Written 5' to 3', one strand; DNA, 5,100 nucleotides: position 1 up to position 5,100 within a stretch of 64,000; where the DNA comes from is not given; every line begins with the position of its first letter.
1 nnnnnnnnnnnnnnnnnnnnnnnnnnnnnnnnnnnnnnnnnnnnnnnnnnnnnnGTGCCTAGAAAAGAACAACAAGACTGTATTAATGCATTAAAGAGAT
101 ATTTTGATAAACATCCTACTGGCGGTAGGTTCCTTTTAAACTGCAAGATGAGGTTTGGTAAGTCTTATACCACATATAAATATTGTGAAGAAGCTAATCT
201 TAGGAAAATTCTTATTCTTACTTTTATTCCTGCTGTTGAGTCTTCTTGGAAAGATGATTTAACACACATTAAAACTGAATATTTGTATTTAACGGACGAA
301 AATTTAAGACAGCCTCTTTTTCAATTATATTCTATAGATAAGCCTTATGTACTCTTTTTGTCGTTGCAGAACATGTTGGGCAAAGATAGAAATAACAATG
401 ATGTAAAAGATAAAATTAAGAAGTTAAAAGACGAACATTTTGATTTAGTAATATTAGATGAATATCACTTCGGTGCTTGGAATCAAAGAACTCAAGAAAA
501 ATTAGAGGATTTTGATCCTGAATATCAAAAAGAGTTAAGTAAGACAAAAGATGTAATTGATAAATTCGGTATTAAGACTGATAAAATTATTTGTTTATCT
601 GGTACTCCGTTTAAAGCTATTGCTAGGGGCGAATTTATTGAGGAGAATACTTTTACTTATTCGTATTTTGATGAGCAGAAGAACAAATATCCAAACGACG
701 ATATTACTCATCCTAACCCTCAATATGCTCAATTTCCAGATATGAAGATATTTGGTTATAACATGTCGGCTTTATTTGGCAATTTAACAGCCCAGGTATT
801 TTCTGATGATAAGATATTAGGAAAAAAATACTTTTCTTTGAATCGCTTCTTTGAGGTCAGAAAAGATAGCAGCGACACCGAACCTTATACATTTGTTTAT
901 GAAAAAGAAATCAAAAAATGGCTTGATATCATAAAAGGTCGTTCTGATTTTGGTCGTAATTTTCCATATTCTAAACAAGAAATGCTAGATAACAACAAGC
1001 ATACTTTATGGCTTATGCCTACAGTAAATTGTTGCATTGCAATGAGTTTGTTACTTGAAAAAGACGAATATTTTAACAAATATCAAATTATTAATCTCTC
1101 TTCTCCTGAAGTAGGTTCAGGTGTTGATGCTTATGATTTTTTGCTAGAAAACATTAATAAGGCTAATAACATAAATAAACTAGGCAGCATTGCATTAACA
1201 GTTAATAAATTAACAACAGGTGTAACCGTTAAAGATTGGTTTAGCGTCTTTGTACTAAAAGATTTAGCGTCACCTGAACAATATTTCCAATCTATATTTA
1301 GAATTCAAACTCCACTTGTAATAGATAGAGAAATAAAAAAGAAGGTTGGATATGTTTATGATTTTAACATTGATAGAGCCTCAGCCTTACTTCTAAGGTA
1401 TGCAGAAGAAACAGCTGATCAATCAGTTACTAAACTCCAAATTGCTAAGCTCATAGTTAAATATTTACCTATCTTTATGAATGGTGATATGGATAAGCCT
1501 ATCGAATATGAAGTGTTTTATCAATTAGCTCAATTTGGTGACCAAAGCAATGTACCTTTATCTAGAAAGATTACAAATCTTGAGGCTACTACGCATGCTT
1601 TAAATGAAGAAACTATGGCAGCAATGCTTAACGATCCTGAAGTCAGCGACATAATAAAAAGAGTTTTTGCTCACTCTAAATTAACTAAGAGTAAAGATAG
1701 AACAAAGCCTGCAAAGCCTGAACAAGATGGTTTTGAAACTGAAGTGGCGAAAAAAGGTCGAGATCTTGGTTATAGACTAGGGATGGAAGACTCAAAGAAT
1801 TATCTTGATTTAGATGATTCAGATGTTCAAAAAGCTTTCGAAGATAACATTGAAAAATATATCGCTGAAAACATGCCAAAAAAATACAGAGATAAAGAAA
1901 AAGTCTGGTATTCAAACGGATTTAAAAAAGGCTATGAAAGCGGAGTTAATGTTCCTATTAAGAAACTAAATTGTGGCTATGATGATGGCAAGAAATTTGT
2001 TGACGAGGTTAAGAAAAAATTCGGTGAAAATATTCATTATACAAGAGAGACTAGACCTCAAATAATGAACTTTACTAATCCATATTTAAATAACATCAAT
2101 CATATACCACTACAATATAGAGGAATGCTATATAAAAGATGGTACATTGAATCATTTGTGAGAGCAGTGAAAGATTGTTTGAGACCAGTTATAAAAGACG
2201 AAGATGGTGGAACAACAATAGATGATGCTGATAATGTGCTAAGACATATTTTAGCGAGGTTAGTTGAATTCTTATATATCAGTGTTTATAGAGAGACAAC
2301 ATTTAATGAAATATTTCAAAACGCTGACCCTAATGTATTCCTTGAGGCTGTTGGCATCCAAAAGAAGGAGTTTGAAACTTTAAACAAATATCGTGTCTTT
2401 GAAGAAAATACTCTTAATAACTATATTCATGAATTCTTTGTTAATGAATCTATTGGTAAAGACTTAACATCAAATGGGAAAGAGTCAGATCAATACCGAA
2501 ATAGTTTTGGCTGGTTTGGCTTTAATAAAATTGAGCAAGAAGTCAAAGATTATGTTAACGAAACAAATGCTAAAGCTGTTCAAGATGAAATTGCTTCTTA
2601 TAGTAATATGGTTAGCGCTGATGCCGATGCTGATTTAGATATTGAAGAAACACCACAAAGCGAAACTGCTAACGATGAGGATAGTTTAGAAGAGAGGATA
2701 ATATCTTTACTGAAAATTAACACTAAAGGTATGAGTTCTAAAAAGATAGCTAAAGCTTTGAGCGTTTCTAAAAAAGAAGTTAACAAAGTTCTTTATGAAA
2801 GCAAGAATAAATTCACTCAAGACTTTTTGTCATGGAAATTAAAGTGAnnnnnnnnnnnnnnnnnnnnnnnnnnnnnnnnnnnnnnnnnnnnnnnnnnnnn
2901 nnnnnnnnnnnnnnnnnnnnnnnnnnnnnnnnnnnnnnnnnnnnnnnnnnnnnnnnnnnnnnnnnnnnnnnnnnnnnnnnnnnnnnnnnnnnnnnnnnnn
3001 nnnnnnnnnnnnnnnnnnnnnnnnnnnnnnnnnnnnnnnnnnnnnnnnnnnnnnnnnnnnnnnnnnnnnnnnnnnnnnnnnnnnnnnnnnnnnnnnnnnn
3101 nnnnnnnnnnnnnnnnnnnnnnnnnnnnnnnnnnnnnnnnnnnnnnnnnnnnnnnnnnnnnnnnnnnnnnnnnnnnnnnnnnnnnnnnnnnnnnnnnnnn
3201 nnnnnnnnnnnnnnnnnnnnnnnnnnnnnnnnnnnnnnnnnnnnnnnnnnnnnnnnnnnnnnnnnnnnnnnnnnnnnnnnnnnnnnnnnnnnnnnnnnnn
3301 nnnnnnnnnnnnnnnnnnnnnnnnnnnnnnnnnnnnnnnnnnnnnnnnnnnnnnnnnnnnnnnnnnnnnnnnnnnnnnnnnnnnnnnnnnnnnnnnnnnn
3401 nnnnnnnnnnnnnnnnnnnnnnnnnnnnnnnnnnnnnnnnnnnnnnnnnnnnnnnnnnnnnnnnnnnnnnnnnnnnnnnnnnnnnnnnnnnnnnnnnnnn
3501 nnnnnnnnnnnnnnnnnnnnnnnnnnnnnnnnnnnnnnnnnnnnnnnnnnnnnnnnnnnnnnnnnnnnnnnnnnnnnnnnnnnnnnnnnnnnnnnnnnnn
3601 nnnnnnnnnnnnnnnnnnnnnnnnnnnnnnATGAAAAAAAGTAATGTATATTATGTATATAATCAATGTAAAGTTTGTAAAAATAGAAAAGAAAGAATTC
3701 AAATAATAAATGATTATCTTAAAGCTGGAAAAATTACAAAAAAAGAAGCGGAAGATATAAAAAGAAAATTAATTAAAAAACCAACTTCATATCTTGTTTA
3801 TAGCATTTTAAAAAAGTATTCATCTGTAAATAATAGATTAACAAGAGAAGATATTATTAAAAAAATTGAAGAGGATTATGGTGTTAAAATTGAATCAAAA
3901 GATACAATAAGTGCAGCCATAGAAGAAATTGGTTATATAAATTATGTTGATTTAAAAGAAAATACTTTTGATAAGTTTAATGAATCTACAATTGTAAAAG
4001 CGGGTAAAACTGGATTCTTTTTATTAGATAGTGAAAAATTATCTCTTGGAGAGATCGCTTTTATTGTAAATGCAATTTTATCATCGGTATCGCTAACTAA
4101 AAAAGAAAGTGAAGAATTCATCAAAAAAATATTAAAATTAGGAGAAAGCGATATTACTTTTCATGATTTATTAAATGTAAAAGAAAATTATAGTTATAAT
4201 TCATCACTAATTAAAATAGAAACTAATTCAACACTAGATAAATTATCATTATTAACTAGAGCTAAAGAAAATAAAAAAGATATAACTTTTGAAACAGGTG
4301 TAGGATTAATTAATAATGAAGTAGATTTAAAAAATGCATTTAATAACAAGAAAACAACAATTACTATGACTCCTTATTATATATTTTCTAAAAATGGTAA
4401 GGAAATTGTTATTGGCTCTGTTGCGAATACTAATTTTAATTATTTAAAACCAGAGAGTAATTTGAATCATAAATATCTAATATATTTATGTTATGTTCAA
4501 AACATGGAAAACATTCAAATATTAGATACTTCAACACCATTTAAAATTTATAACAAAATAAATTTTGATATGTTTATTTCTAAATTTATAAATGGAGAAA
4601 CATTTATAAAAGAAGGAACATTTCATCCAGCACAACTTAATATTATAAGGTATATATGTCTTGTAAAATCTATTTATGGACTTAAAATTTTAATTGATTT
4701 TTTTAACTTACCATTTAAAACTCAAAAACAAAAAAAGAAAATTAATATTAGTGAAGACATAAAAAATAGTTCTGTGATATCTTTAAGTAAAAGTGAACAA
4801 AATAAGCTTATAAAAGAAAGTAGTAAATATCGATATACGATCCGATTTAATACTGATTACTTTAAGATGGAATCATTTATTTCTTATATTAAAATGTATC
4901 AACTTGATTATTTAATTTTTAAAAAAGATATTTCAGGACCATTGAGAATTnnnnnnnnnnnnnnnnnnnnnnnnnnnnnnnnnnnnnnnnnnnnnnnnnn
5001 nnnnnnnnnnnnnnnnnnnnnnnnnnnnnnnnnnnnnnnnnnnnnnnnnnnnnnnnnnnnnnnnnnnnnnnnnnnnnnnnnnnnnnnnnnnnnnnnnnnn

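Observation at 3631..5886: Orphan 752-aa protein with an inverted NLR-like layout: wHTH-like N-terminus, LRR-like repeats, then a C-terminal NB-ARC/STAND-type P-loop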

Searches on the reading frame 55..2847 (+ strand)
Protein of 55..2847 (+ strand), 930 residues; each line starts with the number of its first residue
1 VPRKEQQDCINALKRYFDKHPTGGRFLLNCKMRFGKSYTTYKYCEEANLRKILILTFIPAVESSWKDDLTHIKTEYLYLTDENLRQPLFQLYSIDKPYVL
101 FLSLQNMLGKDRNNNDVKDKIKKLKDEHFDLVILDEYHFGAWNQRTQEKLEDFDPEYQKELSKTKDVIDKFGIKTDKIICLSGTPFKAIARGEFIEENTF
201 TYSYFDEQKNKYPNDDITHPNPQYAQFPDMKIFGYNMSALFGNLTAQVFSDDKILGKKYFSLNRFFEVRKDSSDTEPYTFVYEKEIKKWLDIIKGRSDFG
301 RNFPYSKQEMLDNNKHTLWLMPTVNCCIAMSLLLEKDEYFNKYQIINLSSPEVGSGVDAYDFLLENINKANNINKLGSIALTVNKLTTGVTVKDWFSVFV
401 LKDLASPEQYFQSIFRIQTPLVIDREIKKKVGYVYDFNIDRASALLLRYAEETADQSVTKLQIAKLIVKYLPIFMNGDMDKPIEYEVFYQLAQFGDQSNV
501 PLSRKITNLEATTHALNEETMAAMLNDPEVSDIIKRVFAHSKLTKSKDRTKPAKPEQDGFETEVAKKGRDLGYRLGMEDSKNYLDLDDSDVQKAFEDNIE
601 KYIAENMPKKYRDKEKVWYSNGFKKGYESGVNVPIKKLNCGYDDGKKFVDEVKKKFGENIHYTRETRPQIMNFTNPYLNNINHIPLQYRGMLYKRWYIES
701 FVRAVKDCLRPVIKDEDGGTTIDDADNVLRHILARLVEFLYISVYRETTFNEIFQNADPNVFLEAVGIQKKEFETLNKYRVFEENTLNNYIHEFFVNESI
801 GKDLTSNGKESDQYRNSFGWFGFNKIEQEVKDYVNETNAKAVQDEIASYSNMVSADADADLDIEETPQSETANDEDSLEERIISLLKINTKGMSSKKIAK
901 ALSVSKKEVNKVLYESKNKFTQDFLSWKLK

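Call 4: search_protein_families(library=pfam, proteins=[window:55-2847:+], max_evalue=0.1)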
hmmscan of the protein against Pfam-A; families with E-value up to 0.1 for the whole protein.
window:55-2847:+ (930 aa): 7 families
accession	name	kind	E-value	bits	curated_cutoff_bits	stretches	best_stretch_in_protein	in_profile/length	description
PF04851.21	ResIII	-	4.9e-07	30.2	22.5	1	2-185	4-162/164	Type III restriction enzyme, res subunit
PF02295.23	z-alpha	-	0.0017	18.8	21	1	875-915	2-44/67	Adenosine deaminase z-alpha domain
PF21476.4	PF0610-like_N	-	0.0054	17.4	33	1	880-909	4-31/50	PF0610-like, N-terminal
PF00196.25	GerE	-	0.0088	16.1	23.5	1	878-910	3-35/57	Bacterial regulatory proteins, luxR family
PF19610.4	DUF6115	-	0.011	16.6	27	1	833-912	52-130/134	Family of unknown function (DUF6115)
PF00155.27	Aminotran_1_2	-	0.043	13.4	19.7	0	563-625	21-77/361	Aminotransferase class I and II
PF08279.18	HTH_11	-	0.054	13.8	25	0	880-909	3-32/55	HTH domain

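Call 5: search_protein_families(library=padloc, proteins=[window:55-2847:+], max_evalue=0.1)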
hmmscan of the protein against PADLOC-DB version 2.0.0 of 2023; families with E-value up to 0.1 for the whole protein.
window:55-2847:+ (930 aa): 3 families
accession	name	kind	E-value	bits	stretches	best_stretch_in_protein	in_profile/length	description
PDLC03626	REase_MTase_IIG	-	1.7e-30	103.4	1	5-422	161-593/1359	Type IIG restriction enzyme-methyltransferase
PDLC02196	IetA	-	0.011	13.2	1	837-917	293-372/374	-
PDLC04760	PDC-M64C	-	0.063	11.7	1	877-918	26-65/93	-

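Call 6: search_protein_families(library=ncbifam, proteins=[window:55-2847:+], max_evalue=0.1)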
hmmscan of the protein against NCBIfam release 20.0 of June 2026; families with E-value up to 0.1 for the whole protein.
window:55-2847:+ (930 aa): 1 family
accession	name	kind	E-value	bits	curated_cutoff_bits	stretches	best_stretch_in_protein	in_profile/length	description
TIGR00721.1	tfx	subfamily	0.046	13.6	60.25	0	878-912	7-41/137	Tfx family DNA-binding protein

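Call 7: search_protein_families(library=phrogs, proteins=[window:55-2847:+], max_evalue=0.1)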
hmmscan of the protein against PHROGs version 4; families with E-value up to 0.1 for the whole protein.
window:55-2847:+ (930 aa): 3 families
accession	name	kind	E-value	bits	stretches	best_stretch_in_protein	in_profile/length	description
phrog_645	-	DNA, RNA and nucleotide metabolism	0.033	15.3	1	867-912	12-58/196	Rnase E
phrog_125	-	DNA, RNA and nucleotide metabolism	0.069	13.7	0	883-920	170-207/254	DNA invertase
phrog_7061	-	DNA, RNA and nucleotide metabolism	0.078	14.5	0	877-913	29-65/70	HTH DNA binding protein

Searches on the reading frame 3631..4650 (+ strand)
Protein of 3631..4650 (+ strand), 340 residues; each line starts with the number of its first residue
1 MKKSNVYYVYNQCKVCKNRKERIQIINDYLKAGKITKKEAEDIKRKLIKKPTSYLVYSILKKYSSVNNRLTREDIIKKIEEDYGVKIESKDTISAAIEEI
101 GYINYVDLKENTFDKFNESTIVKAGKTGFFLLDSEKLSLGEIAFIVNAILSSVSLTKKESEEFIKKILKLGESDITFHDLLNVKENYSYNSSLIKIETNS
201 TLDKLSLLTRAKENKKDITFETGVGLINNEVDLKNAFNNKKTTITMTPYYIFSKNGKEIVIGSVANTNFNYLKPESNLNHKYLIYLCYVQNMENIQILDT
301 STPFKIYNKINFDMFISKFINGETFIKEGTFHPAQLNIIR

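Call 75: search_protein_families(library=pfam, proteins=[window:3631-4650:+], max_evalue=1)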
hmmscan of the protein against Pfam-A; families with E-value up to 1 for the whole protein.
window:3631-4650:+ (340 aa): 3 families
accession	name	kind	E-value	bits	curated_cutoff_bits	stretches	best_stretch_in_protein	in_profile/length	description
PF10925.13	DUF2680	-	0.041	14.4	25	1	22-46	20-44/57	Protein of unknown function (DUF2680)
PF08766.16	DEK_C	-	0.064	13.6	24.8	1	69-100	21-53/54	DEK C terminal domain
PF18093.7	Trm5_N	-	0.21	11.8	22.7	1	34-50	3-19/47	tRNA methyltransferase 5 N-terminal domain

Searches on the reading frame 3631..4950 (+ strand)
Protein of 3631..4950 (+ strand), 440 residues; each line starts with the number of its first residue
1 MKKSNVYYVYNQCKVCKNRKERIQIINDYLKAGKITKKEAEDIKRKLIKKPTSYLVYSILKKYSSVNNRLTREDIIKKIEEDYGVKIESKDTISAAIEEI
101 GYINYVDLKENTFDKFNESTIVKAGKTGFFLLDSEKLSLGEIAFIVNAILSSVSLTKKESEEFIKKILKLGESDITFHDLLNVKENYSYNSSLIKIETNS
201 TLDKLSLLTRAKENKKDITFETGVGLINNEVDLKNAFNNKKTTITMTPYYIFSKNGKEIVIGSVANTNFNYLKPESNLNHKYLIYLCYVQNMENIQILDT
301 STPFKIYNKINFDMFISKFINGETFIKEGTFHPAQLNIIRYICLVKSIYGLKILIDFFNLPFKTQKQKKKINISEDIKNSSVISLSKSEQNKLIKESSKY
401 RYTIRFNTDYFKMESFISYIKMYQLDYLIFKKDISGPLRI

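Call 30: search_solved_structures(query=A3, max_evalue=1, show_alignments=2)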
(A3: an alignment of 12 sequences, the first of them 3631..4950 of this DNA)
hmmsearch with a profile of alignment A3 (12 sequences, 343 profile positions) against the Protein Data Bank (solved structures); distinct sequences matched with E-value up to 1: 9.
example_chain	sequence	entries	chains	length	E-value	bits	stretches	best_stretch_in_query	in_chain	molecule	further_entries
7u02_B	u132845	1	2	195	0.0048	19.5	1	188-336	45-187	WYL domain-containing protein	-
7tzv_A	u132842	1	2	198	0.005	19.4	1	188-336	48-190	WYL domain-containing protein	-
4kks_A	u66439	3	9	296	0.0055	19.3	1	199-312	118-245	Membrane fusion protein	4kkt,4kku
9cu3_B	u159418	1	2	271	0.012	18.1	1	188-336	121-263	WYL domain-containing protein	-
9pfq_Q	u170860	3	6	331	0.02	17.4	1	188-336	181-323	WYL domain-containing protein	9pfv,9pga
8tp8_A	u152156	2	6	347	0.022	17.3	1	188-336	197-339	DeoR-family transcriptional regulator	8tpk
7p5x_AY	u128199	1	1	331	0.052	16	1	152-225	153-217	Transcriptional regulator-like protein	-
9fnd_X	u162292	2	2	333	0.053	16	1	152-225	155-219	Transcriptional regulator-like protein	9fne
5xta_A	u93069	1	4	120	0.41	13.1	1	149-196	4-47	VirK protein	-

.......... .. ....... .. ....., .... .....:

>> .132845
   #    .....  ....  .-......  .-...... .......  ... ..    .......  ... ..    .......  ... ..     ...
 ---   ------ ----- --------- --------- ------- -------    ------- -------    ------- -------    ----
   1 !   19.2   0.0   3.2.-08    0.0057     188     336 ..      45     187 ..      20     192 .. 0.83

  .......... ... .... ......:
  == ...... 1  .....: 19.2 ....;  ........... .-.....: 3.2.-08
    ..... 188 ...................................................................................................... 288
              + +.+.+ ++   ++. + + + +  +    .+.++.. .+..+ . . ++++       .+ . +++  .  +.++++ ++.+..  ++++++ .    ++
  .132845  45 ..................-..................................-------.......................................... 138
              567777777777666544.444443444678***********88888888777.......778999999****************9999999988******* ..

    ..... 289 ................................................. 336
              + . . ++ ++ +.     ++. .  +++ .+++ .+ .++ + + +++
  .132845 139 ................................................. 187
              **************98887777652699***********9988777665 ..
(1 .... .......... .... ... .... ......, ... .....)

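Call 35: find_homologous_proteins(query=A5, max_evalue=0.00001)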
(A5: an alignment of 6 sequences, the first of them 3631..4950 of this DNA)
Query A5 (6 sequences) (440 aa, profile of the alignment): 9 proteins with E <= 0.00001 among 8000 candidates.
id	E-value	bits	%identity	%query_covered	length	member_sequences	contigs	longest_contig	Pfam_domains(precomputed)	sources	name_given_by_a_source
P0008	4.4e-163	561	52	98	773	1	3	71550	-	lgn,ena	-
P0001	1.8e-161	556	100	100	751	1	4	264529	-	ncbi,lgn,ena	-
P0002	1.5e-156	540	94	100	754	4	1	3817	-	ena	-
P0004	5.0e-156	538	93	100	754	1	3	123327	-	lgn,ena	-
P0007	6.9e-156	538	93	100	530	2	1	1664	-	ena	-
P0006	3.4e-155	536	90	100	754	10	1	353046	-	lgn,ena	-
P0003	2.3e-154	533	92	100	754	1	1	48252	-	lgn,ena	-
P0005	1.4e-152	527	92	100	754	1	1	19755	-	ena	-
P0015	4.2e-111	390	25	71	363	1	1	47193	-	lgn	-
